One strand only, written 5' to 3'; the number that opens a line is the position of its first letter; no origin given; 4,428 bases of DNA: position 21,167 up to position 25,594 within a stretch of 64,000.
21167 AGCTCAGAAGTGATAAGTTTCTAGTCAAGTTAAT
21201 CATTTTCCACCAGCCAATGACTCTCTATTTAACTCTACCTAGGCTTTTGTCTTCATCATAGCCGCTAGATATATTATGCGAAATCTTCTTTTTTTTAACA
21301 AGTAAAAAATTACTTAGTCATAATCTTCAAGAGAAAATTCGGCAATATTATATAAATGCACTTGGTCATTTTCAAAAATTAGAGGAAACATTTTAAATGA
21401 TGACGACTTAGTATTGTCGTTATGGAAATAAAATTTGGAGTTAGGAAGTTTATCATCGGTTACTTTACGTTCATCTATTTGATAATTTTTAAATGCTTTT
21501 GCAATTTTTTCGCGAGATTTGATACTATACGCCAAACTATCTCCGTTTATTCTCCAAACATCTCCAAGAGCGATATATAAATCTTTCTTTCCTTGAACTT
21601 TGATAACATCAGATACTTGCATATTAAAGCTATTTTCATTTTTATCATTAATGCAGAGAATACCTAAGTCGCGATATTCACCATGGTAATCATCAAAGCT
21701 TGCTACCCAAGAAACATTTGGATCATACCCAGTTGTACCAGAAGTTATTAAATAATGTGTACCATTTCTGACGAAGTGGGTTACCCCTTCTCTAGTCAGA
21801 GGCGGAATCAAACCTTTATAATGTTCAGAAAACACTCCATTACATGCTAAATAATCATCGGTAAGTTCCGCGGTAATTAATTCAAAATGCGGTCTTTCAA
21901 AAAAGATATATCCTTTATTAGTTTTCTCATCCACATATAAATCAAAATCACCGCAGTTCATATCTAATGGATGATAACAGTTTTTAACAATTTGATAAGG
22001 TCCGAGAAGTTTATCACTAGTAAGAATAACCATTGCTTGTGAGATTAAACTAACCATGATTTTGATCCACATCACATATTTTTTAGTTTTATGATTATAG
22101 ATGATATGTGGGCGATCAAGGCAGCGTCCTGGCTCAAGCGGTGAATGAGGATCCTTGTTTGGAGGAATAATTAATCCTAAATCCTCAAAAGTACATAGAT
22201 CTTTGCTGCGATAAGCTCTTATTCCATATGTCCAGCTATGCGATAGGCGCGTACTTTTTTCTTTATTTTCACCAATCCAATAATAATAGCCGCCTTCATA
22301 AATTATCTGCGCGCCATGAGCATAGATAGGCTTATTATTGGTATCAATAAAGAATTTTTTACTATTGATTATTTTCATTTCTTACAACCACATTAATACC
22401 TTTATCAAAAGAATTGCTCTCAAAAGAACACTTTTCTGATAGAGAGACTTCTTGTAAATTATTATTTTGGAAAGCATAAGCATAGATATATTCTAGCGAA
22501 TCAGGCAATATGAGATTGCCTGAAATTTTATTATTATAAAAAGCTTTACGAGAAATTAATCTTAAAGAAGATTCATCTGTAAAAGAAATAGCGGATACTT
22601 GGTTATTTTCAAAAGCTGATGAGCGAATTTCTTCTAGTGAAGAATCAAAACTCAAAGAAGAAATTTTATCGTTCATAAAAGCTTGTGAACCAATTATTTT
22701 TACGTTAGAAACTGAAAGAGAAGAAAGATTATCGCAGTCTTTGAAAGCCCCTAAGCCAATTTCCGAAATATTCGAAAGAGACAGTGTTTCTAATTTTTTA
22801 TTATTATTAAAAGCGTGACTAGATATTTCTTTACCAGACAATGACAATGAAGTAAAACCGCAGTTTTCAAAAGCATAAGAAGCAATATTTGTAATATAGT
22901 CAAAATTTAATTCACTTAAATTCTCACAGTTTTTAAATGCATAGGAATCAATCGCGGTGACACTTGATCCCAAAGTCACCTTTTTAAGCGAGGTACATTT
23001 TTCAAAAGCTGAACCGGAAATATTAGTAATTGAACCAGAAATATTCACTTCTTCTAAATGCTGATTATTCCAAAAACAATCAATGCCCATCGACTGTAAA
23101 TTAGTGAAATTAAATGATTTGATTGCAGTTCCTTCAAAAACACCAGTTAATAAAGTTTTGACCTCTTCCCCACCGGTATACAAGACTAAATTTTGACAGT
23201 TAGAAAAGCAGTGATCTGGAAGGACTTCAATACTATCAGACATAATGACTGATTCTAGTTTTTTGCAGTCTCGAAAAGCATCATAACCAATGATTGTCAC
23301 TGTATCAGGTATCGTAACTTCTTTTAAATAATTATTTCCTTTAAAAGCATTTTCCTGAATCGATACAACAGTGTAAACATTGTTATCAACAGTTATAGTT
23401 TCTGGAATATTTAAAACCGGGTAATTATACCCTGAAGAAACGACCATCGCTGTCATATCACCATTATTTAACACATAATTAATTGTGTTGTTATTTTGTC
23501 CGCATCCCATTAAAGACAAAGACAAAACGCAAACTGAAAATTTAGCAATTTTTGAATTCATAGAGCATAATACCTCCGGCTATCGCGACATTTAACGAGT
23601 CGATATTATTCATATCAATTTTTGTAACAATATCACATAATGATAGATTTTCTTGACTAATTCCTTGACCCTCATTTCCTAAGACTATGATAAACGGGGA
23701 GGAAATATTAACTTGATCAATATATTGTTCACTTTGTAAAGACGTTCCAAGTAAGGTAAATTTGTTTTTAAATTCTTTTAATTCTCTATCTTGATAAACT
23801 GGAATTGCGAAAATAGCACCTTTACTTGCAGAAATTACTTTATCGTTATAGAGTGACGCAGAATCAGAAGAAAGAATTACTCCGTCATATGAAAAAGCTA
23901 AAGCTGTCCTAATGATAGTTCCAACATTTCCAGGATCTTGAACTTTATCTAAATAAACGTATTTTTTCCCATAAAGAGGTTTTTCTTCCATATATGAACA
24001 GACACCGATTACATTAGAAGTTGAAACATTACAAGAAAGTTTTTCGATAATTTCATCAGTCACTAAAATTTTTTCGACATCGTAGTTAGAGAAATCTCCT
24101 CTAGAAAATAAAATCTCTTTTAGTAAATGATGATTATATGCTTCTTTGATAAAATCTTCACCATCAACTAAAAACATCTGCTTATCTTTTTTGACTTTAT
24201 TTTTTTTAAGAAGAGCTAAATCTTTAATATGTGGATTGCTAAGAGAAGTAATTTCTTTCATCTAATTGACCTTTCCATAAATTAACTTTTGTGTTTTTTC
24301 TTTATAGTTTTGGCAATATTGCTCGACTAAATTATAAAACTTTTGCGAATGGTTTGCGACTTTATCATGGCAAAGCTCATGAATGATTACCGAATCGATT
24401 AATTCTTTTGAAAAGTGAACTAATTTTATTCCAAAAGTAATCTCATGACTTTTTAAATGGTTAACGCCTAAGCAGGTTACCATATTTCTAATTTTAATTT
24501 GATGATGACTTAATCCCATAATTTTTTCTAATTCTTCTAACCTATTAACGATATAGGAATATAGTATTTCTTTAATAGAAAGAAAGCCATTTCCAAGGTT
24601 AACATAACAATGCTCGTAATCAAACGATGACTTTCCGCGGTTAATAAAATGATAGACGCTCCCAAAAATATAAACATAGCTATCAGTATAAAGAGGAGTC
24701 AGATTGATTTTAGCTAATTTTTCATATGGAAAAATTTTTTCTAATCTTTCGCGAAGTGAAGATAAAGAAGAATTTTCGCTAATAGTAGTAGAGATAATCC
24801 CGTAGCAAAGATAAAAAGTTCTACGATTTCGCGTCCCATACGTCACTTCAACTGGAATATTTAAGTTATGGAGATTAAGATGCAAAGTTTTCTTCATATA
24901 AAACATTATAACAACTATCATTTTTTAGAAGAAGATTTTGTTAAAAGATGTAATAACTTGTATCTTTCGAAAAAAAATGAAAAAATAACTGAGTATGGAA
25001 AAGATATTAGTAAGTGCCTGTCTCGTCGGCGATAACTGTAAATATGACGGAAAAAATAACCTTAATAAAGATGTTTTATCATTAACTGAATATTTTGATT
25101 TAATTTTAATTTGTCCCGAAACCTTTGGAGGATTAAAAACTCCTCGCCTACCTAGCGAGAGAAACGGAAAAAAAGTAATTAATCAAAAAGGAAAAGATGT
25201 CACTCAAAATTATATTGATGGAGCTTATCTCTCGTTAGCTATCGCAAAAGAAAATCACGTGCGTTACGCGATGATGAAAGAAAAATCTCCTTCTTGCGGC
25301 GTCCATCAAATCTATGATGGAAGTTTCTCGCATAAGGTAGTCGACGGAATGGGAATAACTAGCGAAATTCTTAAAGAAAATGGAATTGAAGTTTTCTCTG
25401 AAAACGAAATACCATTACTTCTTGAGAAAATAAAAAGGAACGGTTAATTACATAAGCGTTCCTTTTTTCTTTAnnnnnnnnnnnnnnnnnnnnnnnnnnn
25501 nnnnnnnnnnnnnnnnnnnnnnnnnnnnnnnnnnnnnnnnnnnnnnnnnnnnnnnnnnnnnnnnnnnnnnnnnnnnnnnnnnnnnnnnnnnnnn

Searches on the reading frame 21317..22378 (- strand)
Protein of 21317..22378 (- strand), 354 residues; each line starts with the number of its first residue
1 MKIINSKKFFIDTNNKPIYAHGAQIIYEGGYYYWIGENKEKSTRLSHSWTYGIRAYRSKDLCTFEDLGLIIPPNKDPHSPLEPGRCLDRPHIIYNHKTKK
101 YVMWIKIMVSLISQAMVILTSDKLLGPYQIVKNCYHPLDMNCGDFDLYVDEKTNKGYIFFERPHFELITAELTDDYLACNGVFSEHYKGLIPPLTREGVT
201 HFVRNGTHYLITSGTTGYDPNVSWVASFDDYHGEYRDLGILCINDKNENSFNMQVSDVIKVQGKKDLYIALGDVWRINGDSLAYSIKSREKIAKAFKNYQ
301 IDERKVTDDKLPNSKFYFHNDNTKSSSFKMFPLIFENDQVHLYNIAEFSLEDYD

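Call 73: search_protein_families(library=pfam, proteins=[window:21317-22378:-], max_evalue=0.00001)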
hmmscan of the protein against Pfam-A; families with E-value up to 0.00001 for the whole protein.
window:21317-22378:- (354 aa): 1 family
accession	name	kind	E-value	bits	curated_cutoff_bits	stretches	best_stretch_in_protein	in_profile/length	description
PF04616.20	Glyco_hydro_43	-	2.5e-11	43.9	32.2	1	24-237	14-223/288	Glycosyl hydrolases family 43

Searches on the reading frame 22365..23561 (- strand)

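Call 73: search_protein_families(library=pfam, proteins=[window:22365-23561:-], max_evalue=0.00001)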
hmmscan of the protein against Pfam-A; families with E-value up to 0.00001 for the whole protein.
window:22365-23561:- (399 aa): 3 families
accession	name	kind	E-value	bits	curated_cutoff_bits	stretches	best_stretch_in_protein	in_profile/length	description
PF13306.12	LRR_5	-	3.4e-83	276.3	27.7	5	179-297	1-122/127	BspA type Leucine rich repeat region (6 copies)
PF13855.12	LRR_8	-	3.2e-15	56.1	27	0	245-286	15-58/61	Leucine rich repeat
PF12799.13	LRR_4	-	1.3e-08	35.2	27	0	255-287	1-33/44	Leucine Rich repeats (2 copies)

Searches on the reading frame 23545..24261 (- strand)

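Call 73: search_protein_families(library=pfam, proteins=[window:23545-24261:-], max_evalue=0.00001)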
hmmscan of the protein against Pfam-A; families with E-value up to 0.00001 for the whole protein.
window:23545-24261:- (239 aa): 2 families
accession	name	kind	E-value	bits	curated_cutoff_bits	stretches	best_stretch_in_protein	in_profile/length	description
PF00588.24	SpoU_methylase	-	5.6e-35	121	29.7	1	101-234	3-142/142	SpoU rRNA Methylase family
PF22435.1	MRM3-like_sub_bind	-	1.6e-06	28.8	27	1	9-85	1-83/84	MRM3-like substrate binding domain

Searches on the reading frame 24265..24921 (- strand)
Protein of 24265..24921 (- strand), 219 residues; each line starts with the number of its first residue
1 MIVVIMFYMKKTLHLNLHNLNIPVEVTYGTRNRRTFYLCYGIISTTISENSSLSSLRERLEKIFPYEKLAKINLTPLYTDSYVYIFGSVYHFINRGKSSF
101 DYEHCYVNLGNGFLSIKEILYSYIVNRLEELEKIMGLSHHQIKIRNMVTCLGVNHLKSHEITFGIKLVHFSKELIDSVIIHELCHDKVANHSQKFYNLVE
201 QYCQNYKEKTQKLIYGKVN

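Call 73: search_protein_families(library=pfam, proteins=[window:24265-24921:-], max_evalue=0.00001)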
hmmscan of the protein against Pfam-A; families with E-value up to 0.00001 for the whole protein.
window:24265-24921:- (219 aa): 2 families
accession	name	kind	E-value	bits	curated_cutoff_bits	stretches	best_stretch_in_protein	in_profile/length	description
PF01863.23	YgjP-like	-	4.1e-23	82.9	26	1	117-213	109-204/207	YgjP-like, metallopeptidase domain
PF10263.15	SprT-like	-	4.3e-06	27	25.6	1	138-187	19-73/108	SprT-like family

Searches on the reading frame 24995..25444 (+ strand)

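Call 73: search_protein_families(library=pfam, proteins=[window:24995-25444:+], max_evalue=0.00001)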
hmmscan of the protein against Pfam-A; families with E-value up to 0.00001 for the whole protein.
window:24995-25444:+ (150 aa): 1 family
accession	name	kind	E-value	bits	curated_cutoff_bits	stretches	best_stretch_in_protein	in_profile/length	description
PF04463.17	2-thiour_desulf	-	2.3e-43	148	34.7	1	4-138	1-141/141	2-thiouracil desulfurase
